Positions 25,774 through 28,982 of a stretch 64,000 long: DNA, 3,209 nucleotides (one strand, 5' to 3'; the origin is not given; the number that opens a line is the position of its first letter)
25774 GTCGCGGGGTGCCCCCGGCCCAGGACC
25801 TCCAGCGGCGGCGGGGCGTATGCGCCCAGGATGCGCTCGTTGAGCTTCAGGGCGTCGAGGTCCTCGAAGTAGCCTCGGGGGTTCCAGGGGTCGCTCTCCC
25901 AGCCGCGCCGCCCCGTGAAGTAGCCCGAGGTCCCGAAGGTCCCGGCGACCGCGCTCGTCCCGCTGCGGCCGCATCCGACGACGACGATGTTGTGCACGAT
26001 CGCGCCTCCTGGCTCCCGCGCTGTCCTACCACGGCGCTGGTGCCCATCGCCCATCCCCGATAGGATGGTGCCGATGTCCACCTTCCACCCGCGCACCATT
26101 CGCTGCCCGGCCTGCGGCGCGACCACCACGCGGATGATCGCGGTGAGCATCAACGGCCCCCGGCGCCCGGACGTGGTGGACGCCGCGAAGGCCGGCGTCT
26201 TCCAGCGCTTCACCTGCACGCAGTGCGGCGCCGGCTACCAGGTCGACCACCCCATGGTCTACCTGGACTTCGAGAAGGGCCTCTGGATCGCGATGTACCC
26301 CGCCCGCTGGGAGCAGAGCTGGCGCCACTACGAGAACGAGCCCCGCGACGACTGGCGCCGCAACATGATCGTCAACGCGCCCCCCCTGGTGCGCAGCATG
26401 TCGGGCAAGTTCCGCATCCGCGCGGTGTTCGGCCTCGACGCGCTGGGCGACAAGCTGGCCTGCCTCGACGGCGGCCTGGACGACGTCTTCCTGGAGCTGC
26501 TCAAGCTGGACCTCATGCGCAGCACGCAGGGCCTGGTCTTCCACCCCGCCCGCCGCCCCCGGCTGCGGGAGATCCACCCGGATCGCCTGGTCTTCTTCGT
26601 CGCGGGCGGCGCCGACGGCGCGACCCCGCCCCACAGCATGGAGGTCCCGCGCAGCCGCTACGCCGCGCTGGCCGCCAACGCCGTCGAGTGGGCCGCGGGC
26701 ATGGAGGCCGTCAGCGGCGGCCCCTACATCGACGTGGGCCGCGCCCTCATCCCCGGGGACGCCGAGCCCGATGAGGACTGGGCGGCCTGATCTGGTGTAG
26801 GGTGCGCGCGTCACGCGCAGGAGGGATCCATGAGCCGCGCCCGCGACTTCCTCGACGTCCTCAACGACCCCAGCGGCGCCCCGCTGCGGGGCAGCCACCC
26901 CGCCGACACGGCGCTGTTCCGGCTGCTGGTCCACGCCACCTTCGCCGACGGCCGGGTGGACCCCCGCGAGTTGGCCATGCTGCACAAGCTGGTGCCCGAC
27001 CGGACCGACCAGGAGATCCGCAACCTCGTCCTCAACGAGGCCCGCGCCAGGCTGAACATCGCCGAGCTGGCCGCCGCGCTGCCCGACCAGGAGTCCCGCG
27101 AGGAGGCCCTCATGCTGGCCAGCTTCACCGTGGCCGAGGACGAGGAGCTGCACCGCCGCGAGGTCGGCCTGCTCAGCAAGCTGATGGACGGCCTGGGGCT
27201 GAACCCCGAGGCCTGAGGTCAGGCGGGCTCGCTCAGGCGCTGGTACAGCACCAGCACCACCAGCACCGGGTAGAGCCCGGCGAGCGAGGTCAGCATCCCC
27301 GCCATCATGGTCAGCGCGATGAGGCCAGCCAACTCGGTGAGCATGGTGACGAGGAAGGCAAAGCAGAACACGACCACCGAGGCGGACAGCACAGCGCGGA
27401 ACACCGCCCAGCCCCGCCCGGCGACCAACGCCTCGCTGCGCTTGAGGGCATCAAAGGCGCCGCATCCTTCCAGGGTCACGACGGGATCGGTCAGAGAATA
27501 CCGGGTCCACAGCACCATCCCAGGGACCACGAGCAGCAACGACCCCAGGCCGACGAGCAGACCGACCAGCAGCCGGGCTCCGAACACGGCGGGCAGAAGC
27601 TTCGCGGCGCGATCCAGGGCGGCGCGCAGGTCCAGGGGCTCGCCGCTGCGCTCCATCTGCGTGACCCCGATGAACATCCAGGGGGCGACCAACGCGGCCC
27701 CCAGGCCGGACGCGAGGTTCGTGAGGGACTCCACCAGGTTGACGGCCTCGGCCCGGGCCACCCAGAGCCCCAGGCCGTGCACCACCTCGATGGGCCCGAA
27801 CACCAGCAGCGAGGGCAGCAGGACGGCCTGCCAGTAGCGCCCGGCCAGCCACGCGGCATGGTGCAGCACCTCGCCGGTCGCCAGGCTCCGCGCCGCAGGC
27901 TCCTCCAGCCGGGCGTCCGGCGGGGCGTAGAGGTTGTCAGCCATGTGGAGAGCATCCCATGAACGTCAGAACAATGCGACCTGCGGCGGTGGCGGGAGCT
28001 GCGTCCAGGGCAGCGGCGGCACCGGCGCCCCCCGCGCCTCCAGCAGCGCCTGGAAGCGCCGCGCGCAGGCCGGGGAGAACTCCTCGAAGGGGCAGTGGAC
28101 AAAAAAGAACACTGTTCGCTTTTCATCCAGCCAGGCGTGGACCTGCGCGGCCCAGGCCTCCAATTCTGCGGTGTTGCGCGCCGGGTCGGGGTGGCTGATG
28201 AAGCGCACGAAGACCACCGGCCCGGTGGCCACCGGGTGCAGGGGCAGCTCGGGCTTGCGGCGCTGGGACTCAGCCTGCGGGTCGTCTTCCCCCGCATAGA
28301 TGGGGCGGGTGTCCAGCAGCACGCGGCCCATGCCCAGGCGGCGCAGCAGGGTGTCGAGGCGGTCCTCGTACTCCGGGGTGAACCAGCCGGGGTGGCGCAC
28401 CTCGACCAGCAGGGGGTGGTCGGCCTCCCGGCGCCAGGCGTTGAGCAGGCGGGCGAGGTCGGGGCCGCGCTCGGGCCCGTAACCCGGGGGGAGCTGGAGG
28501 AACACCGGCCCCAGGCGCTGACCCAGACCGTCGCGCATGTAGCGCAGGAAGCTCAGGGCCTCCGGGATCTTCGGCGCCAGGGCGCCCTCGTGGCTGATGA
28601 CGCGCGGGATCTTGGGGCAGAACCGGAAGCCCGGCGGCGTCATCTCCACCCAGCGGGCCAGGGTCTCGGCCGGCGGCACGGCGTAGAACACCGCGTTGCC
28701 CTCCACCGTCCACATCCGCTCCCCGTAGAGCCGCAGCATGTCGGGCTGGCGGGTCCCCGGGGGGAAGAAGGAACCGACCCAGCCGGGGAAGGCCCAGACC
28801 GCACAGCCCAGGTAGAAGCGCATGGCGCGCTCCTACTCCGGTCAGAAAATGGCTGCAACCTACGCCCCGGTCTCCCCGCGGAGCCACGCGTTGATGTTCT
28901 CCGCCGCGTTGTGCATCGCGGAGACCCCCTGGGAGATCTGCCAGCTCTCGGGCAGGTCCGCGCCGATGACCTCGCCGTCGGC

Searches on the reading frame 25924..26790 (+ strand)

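Call 50: search_protein_families(library=pfam, proteins=[window:25924-26790:+], max_evalue=0.001)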
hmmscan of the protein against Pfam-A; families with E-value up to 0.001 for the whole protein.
window:25924-26790:+ (288 aa): 2 families
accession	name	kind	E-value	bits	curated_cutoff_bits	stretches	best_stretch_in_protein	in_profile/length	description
PF14353.12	CpXC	-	5.9e-18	65.4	25.4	1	59-194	1-121/121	CpXC protein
PF09723.15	Zn_ribbon_8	-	0.00058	20.3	34.4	0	47-72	17-41/41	Zinc ribbon domain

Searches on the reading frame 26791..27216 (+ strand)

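Call 50: search_protein_families(library=pfam, proteins=[window:26791-27216:+], max_evalue=0.001)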
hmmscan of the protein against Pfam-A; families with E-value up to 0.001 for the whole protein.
window:26791-27216:+ (141 aa): 2 families
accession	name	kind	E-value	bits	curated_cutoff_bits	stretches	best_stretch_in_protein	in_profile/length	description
PF04391.17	DUF533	-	1.3e-11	44.9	29.6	1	37-140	68-169/178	Protein of unknown function (DUF533)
PF05099.18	TerB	-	1.7e-06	28.7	24.4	1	40-140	2-111/118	Tellurite resistance protein TerB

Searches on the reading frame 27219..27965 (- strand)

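Call 50: search_protein_families(library=pfam, proteins=[window:27219-27965:-], max_evalue=0.001)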
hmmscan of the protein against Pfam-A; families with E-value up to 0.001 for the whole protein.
window:27219-27965:- (248 aa): 1 family
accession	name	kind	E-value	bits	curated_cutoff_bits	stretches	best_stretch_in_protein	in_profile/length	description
PF06790.16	UPF0259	-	8.8e-08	32.7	31.4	1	112-241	118-243/248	Uncharacterised protein family (UPF0259)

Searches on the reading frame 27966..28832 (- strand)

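Call 50: search_protein_families(library=pfam, proteins=[window:27966-28832:-], max_evalue=0.001)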
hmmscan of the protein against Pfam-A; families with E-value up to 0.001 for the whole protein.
window:27966-28832:- (288 aa): 1 family
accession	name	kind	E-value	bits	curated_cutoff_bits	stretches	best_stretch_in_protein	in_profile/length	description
PF01904.24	DUF72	-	5.7e-51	174.1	25.3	1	23-262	1-216/217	Protein of unknown function DUF72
